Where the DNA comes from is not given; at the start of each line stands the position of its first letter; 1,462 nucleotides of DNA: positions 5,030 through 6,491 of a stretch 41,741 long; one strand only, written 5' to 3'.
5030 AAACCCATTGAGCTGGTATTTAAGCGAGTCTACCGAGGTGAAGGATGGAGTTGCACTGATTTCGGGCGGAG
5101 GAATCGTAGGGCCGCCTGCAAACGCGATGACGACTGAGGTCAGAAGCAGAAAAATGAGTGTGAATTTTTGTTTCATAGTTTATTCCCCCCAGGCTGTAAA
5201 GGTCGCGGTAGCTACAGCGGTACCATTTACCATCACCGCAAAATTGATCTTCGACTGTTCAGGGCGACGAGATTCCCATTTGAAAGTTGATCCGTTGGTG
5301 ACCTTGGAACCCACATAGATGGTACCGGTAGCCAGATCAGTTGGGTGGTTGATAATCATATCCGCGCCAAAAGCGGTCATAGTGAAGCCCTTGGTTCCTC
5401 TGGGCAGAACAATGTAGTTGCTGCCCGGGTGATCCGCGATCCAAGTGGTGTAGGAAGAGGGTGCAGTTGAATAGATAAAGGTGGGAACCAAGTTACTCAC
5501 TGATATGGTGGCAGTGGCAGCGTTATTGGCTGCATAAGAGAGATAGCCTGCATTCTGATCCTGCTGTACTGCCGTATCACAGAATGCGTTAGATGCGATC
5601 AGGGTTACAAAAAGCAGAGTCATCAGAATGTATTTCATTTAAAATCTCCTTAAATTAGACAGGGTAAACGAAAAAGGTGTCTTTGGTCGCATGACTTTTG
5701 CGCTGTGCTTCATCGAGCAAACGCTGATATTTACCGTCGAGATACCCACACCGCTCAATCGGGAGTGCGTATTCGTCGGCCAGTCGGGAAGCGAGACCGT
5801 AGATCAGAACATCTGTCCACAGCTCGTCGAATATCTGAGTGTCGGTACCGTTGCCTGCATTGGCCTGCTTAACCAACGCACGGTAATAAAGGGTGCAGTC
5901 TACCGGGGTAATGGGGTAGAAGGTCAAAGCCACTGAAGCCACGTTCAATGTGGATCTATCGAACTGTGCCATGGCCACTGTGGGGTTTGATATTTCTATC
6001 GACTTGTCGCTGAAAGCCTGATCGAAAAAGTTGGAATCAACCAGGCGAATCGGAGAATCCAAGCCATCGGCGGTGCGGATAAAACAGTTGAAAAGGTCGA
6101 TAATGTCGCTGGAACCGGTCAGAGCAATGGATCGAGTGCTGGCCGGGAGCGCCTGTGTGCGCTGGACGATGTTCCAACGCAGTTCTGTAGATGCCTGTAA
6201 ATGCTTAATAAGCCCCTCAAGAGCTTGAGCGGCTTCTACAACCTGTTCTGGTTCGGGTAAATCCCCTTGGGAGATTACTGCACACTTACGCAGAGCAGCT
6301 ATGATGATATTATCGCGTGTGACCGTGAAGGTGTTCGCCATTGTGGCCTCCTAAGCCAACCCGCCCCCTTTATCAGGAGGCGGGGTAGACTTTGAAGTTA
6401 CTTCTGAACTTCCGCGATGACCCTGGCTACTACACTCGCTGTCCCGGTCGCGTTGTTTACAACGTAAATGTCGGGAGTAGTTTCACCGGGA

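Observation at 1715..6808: Five consecutive late-operon genes all begin with Sec-type signal peptides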

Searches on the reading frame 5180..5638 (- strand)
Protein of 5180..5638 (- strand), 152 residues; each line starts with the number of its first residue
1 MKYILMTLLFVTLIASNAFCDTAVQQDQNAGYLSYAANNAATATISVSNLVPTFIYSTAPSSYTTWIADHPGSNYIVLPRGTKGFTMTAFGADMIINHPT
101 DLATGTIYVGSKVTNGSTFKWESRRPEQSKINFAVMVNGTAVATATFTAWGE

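Call 4: search_protein_families(library=pfam, proteins=[window:5180-5638:-], max_evalue=0.1)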
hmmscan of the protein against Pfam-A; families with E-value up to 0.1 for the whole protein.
window:5180-5638:- (152 aa): 1 family
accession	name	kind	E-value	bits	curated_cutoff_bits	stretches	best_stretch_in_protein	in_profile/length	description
PF03661.18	TMEM33_Pom33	-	0.062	13.1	24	1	16-82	75-140/240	Transmembrane protein 33/Nucleoporin POM33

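Call 5: search_protein_families(library=phrogs, proteins=[window:5180-5638:-], max_evalue=0.01)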
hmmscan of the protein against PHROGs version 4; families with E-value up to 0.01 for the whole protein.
window:5180-5638:- (152 aa): 0 families

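Call 13: search_protein_families(library=ncbifam, proteins=[window:5180-5638:-], max_evalue=1)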
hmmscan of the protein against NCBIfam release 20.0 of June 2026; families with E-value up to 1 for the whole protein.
window:5180-5638:- (152 aa): 0 families

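Call 16: find_related_loci(query=window:5180-5638:-, collection=viral_contigs, flank=10000)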
Query window:5180-5638:- (152 aa) in viral_contigs; peptide patterns used: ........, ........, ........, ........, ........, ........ (x = any residue, [..] = any of these).
7 stretches matched a pattern, but none encodes a relative of the query by tblastn (E <= 1e-3).

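Call 29: find_homologous_proteins(query=window:5180-5638:-, max_evalue=0.001)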
Query window:5180-5638:- (152 aa): 3 proteins with E <= 0.001 among 57 candidates.
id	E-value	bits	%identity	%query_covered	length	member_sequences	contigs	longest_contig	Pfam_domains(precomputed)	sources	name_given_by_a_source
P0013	1.9e-85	302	91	100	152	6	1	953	-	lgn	-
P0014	5.7e-75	268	82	100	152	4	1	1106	-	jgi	-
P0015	2.3e-28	117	44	99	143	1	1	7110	-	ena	-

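Call 31: find_encoding_contigs(protein=P0015, flank=8000, max_places=3)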
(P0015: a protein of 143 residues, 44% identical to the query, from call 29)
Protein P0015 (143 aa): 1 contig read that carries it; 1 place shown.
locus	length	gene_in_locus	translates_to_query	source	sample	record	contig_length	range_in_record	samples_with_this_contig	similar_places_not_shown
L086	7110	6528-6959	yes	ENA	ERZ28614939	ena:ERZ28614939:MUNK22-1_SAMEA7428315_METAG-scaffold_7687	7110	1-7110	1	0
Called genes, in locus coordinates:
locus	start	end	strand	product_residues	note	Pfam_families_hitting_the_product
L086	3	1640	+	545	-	?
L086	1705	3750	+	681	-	PF23899:SU10_portal, PF12236:Head-tail_con (weak)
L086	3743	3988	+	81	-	-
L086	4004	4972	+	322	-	-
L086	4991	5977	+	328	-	PF25209:Phage_capsid_4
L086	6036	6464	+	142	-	-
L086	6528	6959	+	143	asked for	-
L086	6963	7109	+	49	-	?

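Call 51: predict_structure(alignment_id=A4)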
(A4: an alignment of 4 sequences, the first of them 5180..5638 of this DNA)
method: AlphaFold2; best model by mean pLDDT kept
length: 152 residues; sequences in the alignment: 4
mean_pLDDT: 69.2   pTM: 0.63
mean pLDDT of the five models: 69.2, 67.9, 66.1, 63.7, 56.2
residues with pLDDT >= 90: 16; 70-90: 77; 50-70: 29; < 50: 30
segments of 3 or more residues with pLDDT < 50: 13-38
pLDDT, mean of each block of 10 residues (from residue 1): 52 42 37 46 80 78 76 75 85 86 61 92 64 80 84 68
secondary structure, 60 per line:
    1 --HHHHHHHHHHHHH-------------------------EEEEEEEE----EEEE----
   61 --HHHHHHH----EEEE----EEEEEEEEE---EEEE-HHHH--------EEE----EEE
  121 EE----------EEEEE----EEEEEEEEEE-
elements in order: H3-15 E41-48 E53-56 H63-69 E74-77 E82-90 E94-97 H99-102 E111-113 E118-122 E133-137 E142-151

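Call 58: fold_search(model_id=the predicted structure, library=pdb)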
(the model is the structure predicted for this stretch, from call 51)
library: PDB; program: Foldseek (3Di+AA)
matches with E <= 10: 1543; with E <= 0.001: 1
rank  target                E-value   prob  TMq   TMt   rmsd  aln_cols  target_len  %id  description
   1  9bur_A                9.7e-04  1.00  0.43  0.11   3.1       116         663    5  Structure of GGCX-BGP complex (released 2025-01-29)
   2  6o2d_B                1.9e-03  1.00  0.41  0.43   4.6       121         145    6  Schizosaccharomyces pombe Cnp3 Cupin Domain (released 2019-08-21)
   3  9l21_A                2.1e-03  1.00  0.43  0.11   4.3       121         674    6  cryo-EM structure of Vitamin K-dependent gamma-carboxylase complexed with factor IX (released 2025-10-22)
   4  5uqp_A                2.2e-03  1.00  0.41  0.55   5.2       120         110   15  The crystal structure of cupin protein from Rhodococcus jostii RHA1 (released 2017-02-22)
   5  9bum_A                2.3e-03  1.00  0.46  0.14   2.8       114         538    4  Structure of gamma-glutamyl carboxylase (GGCX) (released 2025-01-29)
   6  9bvk_A                2.3e-03  1.00  0.43  0.11   4.3       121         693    6  Vitamin K-dependent gamma-carboxylase with factor IX propeptide and glutamate-rich region and with vitamin K hydroquin (released 2025-01-22)
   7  9bvq_A                2.6e-03  1.00  0.42  0.11   3.2       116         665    5  Vitamin K-dependent gamma-carboxylase with TMG2 propeptide and glutamate-rich region (released 2025-01-22)
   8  9mqb_A                3.3e-03  1.00  0.42  0.10   3.2       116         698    5  Vitamin K-dependent gamma-carboxylase with Osteocalcin (mutant) and vitamin K hydroquinone and calcium (released 2025-10-08)
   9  9l24_A                3.3e-03  1.00  0.43  0.11   4.2       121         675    6  cryo-EM structure of Vitamin K-dependent gamma-carboxylase complexed with Matrix Gla protein (released 2025-10-22)
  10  2vpv_A                3.9e-03  1.00  0.38  0.57   5.7       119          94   10  Dimerization Domain of Mif2p (released 2008-08-26)
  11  8pdz_A                3.9e-03  1.00  0.37  0.47   4.9       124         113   15  Recombinant Ena3A L-Type endospore appendages (released 2023-11-08)
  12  9wfc_A                4.1e-03  1.00  0.42  0.11   3.1       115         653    5  Cryo-EM structure of GGCX-MGP complex (released 2026-04-01)
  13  9wf3_A                4.4e-03  1.00  0.42  0.11   3.2       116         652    5  Cryo-EM structure of GGCX-FIX complex (released 2026-04-01)
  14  9bux_A                4.4e-03  1.00  0.43  0.11   4.2       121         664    6  Structure of GGCX-BGP-menaquinone-4 epoxide complex (released 2025-01-29)
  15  2i45_C                4.9e-03  1.00  0.42  0.61   3.6       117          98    5  Crystal structure of protein NMB1881 from Neisseria meningitidis (released 2006-09-19)
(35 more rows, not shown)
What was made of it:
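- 5180..5638 (-): 152-aa exported small protein (signal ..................|FC), a jelly-roll paralogue of the 136-aa protein. AF2 pLDDT 69 with cupin/jelly-roll-like PDB matches (best E about 1e-3): calls 51, 58.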

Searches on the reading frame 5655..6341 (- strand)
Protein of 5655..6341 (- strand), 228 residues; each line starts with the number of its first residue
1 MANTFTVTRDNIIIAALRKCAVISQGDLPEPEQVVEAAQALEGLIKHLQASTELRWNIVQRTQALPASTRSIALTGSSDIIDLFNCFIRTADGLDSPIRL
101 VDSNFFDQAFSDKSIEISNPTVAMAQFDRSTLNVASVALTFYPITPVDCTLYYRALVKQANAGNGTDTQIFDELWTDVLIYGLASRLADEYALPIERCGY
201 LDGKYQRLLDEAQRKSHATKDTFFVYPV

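Call 4: search_protein_families(library=pfam, proteins=[window:5655-6341:-], max_evalue=0.1)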
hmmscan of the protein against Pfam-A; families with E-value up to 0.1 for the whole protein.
window:5655-6341:- (228 aa): 1 family
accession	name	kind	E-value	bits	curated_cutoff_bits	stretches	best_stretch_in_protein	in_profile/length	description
PF11650.14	P22_Tail-4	-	0.0013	19.3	21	1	6-50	4-50/159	P22 tail accessory factor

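Call 5: search_protein_families(library=phrogs, proteins=[window:5655-6341:-], max_evalue=0.01)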
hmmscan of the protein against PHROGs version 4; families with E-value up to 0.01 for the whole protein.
window:5655-6341:- (228 aa): 2 families
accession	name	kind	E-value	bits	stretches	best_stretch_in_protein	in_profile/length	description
phrog_12985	-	unknown function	2.8e-05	25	1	8-192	3-190/238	-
phrog_637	-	connector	0.00042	21.2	1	7-51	4-50/156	head-tail adaptor Ad3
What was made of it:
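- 5655..6341 (-): gp4-like head-to-tail adaptor with no signal peptide, interleaved in the block. Pfam P22_Tail-4 E=1.3e-3 (below cutoff), phrog_637 Ad3 and phrog_12985: calls 4, 5.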
